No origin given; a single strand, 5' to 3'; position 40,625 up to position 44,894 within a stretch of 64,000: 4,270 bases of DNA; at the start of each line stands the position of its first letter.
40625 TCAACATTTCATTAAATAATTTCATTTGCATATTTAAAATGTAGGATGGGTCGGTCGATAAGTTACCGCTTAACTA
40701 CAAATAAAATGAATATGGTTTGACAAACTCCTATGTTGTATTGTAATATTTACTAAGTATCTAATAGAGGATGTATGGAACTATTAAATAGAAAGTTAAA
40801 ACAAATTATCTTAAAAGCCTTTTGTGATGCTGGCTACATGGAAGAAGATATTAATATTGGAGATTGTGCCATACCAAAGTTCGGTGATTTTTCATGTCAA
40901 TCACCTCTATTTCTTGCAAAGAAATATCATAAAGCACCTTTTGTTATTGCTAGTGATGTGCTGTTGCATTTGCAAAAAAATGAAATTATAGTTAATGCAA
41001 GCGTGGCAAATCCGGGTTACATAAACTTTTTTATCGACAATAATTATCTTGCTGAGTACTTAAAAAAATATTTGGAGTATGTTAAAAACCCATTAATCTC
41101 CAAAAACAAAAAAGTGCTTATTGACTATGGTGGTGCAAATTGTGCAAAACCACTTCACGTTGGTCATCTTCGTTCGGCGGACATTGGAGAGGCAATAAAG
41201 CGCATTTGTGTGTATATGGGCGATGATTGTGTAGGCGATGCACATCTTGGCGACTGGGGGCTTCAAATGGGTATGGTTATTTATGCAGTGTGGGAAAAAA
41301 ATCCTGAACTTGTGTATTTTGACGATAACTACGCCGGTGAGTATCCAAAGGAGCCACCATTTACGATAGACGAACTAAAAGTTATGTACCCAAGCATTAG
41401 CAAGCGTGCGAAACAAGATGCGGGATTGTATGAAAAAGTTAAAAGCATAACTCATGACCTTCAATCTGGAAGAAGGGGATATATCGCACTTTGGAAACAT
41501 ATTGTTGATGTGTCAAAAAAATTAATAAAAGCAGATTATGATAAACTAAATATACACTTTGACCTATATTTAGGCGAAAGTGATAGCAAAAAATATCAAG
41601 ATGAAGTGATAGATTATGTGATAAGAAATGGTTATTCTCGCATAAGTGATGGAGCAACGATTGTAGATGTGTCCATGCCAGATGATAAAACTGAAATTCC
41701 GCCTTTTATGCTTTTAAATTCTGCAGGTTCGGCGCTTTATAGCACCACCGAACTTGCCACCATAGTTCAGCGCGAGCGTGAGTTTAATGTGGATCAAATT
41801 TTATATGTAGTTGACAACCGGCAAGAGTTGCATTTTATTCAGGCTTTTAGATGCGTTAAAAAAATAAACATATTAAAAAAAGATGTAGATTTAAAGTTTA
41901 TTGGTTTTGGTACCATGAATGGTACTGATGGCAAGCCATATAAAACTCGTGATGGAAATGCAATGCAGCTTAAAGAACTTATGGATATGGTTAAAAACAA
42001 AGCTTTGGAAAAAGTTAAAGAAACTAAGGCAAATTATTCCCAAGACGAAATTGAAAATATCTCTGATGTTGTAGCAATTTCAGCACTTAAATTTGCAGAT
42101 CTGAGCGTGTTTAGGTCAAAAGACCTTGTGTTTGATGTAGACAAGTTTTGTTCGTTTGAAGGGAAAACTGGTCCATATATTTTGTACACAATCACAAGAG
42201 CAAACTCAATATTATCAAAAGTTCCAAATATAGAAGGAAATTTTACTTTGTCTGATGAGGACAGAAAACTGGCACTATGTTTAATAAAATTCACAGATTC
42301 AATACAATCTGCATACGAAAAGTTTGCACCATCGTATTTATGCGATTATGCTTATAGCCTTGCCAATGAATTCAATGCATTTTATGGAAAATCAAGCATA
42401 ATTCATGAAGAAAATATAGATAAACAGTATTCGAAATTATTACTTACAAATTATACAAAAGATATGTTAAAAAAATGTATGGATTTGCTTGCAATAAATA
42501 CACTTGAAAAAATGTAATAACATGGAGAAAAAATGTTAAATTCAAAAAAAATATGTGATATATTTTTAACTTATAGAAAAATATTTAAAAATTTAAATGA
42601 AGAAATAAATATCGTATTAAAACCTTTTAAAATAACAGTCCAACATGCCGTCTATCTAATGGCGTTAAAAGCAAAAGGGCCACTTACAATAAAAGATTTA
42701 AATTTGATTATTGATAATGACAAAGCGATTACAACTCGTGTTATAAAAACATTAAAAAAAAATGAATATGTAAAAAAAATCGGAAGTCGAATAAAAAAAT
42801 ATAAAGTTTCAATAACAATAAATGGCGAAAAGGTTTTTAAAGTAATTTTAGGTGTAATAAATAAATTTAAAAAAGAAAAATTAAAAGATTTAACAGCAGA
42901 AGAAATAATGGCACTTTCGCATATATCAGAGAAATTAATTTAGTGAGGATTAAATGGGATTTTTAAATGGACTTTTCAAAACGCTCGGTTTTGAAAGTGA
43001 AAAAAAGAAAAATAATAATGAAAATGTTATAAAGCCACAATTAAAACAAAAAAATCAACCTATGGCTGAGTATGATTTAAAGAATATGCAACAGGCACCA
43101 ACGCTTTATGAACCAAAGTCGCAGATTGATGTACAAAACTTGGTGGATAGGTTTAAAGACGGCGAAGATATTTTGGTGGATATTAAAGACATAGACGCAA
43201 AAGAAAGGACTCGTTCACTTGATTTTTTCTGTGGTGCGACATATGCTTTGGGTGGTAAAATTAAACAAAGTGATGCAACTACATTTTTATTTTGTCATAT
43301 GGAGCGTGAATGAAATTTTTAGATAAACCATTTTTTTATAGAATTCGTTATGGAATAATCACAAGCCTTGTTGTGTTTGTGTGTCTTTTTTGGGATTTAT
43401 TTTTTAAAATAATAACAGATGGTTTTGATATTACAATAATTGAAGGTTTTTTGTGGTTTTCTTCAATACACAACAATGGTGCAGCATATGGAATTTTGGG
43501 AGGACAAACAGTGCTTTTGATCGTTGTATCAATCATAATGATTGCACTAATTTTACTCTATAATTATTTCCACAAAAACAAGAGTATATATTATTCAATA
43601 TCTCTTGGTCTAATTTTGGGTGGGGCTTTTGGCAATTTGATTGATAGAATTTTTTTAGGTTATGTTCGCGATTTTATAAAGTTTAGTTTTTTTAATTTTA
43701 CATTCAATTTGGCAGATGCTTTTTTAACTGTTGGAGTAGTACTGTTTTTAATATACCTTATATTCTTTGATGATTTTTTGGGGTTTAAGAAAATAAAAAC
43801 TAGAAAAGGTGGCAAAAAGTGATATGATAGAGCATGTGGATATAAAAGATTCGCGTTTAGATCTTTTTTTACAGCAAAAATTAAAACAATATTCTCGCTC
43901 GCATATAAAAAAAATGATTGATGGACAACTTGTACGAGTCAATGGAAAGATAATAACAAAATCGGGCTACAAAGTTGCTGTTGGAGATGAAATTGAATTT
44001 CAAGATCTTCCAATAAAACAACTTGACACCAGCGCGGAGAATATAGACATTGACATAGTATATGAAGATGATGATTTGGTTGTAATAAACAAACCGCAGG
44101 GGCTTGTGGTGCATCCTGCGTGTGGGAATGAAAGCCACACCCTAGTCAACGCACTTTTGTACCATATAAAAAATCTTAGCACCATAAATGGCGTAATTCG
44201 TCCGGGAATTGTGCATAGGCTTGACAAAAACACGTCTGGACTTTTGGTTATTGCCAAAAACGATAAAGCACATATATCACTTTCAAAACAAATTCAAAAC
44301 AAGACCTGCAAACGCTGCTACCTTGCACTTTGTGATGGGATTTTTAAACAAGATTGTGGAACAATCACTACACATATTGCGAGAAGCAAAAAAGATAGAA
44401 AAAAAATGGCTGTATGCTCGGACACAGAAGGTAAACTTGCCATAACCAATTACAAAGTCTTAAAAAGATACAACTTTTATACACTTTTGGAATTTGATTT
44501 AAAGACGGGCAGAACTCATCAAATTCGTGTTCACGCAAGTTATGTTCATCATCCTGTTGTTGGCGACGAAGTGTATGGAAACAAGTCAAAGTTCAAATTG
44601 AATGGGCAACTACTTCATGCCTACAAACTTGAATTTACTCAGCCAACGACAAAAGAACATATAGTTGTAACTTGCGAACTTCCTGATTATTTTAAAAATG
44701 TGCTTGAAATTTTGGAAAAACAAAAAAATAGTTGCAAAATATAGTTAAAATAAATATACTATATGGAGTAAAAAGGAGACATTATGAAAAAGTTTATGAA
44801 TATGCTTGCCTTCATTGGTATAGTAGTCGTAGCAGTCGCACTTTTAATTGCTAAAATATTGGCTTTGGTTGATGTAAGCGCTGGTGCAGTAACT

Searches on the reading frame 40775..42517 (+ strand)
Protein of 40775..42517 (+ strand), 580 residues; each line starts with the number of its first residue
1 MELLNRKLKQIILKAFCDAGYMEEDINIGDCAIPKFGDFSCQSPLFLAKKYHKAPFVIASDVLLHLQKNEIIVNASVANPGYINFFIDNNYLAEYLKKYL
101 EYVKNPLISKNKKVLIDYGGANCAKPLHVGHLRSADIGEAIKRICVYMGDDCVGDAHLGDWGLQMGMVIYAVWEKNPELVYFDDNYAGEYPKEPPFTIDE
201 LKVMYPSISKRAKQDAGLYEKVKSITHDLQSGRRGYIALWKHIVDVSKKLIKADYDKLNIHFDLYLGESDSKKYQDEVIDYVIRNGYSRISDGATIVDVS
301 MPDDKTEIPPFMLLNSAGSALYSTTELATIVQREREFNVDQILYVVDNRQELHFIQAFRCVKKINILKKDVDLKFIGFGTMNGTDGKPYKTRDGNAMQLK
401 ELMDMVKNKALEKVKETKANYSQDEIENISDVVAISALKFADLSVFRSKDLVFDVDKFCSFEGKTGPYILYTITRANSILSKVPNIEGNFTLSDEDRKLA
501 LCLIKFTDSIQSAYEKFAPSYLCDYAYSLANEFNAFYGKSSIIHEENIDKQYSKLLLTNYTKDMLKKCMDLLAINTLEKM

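Call 85: find_related_loci(query=window:40775-42517:+, collection=metagenome_contigs, flank=9000)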
Query window:40775-42517:+ (580 aa) in metagenome_contigs; peptide patterns used: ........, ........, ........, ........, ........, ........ (x = any residue, [..] = any of these).
332 stretches matched a pattern; 270 encode a relative of the query (tblastn E <= 1e-3); the best 80 are kept; 80 distinct loci.
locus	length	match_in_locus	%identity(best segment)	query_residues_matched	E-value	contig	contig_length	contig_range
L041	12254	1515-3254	78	1-580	0e+0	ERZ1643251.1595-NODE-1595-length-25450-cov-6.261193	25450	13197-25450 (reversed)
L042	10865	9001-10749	48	1-580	0e+0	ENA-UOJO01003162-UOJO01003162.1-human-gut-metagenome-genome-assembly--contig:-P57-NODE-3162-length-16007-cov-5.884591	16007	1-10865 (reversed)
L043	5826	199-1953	47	1-580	3e-180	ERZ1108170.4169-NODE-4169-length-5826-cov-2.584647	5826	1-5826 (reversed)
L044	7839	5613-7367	47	1-580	2e-177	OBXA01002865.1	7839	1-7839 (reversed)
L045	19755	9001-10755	47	1-580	7e-177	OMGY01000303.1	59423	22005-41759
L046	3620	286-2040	47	1-580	0e+0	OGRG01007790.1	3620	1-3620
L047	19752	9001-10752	47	1-580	2e-176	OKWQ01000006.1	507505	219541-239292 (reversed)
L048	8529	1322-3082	48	1-580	2e-176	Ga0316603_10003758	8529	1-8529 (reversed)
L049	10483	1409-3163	47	1-580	4e-176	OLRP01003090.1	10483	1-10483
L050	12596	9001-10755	47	1-580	3e-175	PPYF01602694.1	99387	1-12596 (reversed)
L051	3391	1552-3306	47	1-580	0e+0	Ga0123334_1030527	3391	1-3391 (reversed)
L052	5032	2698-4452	47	1-580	2e-179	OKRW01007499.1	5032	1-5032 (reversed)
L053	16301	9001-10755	46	1-580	6e-172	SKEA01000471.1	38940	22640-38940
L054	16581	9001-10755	46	1-580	1e-171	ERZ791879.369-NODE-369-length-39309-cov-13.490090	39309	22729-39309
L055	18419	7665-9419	45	1-580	5e-171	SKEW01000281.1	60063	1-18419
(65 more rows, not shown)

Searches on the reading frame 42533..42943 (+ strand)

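Call 34: search_protein_families(library=pfam, proteins=[window:42533-42943:+], max_evalue=0.00001)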
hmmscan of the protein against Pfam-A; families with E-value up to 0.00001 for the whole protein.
window:42533-42943:+ (136 aa): 1 family
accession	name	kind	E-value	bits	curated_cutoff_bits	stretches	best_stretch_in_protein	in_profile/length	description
PF01047.28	MarR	-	4.3e-06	27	24.6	1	34-82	1-49/59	MarR family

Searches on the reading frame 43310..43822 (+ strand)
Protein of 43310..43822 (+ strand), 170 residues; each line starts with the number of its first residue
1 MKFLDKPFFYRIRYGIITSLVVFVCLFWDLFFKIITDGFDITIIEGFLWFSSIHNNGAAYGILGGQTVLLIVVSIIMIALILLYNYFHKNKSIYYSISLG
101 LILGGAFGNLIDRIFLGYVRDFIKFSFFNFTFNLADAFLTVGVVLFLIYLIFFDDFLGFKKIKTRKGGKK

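Call 34: search_protein_families(library=pfam, proteins=[window:43310-43822:+], max_evalue=0.00001)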
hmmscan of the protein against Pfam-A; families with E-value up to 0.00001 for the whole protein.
window:43310-43822:+ (170 aa): 1 family
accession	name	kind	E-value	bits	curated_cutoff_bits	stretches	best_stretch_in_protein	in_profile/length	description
PF01252.23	Peptidase_A8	-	4.8e-30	105.1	25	1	22-152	2-142/142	Signal peptidase (SPase) II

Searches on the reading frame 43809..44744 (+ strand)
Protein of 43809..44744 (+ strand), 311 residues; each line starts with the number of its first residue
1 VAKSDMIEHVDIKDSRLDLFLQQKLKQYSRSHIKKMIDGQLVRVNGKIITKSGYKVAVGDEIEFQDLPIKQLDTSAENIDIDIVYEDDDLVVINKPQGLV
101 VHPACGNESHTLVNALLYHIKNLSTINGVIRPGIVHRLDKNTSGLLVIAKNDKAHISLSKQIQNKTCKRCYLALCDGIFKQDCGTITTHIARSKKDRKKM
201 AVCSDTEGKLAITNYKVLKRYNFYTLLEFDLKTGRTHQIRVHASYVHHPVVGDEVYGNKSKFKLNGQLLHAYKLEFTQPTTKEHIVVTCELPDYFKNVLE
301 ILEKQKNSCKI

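Call 34: search_protein_families(library=pfam, proteins=[window:43809-44744:+], max_evalue=0.00001)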
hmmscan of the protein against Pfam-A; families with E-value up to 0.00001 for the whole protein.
window:43809-44744:+ (311 aa): 2 families
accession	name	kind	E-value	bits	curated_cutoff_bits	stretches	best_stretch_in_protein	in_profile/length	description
PF00849.27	PseudoU_synth_2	-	1.1e-35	123.5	26.8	1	89-244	1-151/152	RNA pseudouridylate synthase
PF01479.30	S4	-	3.1e-14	52.9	22.8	1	16-62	2-48/48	S4 domain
